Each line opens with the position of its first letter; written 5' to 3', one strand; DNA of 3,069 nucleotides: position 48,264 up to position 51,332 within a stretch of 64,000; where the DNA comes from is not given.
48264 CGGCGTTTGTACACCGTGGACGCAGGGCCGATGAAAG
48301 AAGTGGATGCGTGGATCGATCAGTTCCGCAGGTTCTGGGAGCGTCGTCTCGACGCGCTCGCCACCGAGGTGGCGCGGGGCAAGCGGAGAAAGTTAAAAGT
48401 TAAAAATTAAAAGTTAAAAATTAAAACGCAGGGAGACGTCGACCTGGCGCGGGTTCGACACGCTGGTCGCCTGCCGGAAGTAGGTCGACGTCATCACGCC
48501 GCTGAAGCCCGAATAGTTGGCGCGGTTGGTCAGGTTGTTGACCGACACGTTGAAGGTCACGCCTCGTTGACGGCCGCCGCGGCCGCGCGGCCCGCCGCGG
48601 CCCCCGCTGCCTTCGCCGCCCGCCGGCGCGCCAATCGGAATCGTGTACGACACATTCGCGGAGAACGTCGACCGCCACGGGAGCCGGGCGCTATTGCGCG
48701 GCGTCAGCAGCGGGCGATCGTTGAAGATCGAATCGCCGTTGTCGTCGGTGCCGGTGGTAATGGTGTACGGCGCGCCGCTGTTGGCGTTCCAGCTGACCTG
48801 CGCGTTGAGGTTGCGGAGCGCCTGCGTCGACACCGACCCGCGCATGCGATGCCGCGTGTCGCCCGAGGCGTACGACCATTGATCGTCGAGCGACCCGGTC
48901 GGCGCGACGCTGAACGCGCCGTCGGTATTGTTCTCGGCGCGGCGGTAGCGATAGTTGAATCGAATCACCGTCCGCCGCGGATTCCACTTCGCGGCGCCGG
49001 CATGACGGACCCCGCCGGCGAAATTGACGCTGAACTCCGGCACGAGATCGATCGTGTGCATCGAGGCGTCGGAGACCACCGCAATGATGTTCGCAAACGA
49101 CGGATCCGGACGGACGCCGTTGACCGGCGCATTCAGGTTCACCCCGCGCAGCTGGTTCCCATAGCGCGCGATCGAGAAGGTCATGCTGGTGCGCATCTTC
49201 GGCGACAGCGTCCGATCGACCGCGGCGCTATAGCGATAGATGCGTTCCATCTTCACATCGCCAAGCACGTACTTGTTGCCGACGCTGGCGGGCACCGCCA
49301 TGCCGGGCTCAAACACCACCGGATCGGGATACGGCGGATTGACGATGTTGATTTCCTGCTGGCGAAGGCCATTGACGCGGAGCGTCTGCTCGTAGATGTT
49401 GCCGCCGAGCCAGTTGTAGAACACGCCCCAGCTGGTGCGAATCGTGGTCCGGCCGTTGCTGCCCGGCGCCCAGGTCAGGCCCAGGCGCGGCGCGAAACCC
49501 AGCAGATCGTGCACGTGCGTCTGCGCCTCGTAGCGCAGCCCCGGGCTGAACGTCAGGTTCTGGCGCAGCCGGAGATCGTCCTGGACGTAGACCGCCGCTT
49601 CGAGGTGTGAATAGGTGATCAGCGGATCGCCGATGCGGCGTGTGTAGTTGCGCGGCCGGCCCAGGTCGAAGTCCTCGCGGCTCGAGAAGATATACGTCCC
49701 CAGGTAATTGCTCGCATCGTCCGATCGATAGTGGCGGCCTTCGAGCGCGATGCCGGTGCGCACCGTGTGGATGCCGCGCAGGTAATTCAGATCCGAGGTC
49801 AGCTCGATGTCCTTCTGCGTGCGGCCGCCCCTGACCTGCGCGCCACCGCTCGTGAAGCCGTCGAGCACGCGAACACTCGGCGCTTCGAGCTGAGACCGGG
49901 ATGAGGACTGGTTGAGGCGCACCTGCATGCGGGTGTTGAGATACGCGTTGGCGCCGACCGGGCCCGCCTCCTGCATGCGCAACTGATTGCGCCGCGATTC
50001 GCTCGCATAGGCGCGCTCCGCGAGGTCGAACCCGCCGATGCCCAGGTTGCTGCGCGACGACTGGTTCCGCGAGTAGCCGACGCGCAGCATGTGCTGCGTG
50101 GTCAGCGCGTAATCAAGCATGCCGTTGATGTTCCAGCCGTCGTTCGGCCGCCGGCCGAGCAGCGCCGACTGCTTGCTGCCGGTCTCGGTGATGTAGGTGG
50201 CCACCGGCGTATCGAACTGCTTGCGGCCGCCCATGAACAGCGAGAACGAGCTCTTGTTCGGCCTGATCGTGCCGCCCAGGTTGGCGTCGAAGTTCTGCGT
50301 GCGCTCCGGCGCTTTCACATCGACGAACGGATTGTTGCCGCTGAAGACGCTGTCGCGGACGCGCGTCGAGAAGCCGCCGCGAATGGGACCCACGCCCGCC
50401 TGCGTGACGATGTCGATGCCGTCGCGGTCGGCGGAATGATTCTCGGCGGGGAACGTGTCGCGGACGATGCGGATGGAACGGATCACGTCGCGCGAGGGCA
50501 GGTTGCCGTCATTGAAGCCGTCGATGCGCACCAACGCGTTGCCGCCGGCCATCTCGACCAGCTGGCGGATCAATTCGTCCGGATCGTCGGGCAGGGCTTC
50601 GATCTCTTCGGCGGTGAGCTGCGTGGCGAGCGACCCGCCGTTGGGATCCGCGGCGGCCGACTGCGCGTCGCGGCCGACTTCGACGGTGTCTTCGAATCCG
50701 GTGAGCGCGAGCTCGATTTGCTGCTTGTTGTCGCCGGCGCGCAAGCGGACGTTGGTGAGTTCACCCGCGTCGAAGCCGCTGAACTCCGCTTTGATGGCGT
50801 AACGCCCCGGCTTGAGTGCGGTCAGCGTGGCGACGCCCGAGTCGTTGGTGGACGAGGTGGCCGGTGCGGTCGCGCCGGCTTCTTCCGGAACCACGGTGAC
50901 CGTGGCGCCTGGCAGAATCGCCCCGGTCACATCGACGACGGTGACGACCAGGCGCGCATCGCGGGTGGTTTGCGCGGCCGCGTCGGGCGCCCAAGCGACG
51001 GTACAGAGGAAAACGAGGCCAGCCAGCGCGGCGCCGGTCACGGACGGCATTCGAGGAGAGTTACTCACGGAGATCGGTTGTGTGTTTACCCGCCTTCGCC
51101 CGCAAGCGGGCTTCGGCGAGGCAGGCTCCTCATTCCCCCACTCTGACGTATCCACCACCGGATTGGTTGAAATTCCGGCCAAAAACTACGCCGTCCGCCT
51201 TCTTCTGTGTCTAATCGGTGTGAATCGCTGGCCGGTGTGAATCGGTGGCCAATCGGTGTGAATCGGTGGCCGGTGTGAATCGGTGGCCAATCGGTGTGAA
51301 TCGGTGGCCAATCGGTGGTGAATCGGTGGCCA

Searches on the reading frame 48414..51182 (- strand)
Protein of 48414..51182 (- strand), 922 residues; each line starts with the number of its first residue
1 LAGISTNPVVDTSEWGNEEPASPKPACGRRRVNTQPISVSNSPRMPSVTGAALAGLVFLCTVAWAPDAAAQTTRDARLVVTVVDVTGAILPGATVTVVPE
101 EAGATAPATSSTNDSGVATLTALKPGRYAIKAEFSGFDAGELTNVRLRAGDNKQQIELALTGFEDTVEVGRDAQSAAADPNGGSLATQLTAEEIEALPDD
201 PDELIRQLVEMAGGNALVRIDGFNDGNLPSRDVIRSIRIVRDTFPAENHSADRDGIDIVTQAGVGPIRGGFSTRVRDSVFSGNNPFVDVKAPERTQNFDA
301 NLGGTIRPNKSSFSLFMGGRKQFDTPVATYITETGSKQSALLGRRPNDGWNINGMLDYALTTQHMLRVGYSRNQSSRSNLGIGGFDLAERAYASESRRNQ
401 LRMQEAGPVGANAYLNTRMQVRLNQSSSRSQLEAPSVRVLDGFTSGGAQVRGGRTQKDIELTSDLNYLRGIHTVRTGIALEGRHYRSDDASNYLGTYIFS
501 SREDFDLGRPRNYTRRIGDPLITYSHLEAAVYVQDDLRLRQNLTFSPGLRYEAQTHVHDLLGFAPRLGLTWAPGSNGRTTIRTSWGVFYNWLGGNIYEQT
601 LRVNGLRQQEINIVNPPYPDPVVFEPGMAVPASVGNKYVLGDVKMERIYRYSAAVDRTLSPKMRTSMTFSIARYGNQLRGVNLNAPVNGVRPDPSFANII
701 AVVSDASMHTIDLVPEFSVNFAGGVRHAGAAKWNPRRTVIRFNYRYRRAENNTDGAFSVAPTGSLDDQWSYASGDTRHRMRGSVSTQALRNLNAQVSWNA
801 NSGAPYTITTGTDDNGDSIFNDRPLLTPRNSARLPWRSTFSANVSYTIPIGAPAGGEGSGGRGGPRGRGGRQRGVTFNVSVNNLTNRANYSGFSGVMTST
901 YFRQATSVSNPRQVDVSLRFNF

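Call 7: search_protein_families(library=pfam, proteins=[window:48414-51182:-], max_evalue=0.01)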
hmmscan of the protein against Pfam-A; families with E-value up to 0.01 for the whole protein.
window:48414-51182:- (922 aa): 7 families
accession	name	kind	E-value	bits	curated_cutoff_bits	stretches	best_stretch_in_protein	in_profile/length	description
PF25183.1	OMP_b-brl_4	-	5.4e-24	85.1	30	2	417-559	222-398/838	Outer membrane beta barrel domain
PF13620.12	CarboxypepD_reg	-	1.1e-12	48.5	32.3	1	79-160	3-81/82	Carboxypeptidase regulatory-like domain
PF02369.22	Big_1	-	1.7e-05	25.3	34.9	1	67-135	10-81/93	Bacterial Ig-like domain (group 1)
PF16640.11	Big_3_5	-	0.00032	21.6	35.5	1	69-136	7-71/88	Bacterial Ig-like domain (group 3)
PF10670.15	DUF4198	-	0.00035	21.2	34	1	85-134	155-207/209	Domain of unknown function (DUF4198)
PF24107.1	DUF7382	-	0.002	18.4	27.4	1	74-121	18-65/65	Domain of unknown function (DUF7382)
PF13715.12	CarbopepD_reg_2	-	0.0025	18.2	32.2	1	81-150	4-67/88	CarboxypepD_reg-like domain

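Call 37: search_protein_families(library=ncbifam, proteins=[window:48414-51182:-], max_evalue=0.01)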
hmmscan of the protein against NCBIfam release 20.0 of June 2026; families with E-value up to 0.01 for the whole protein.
window:48414-51182:- (922 aa): 0 families
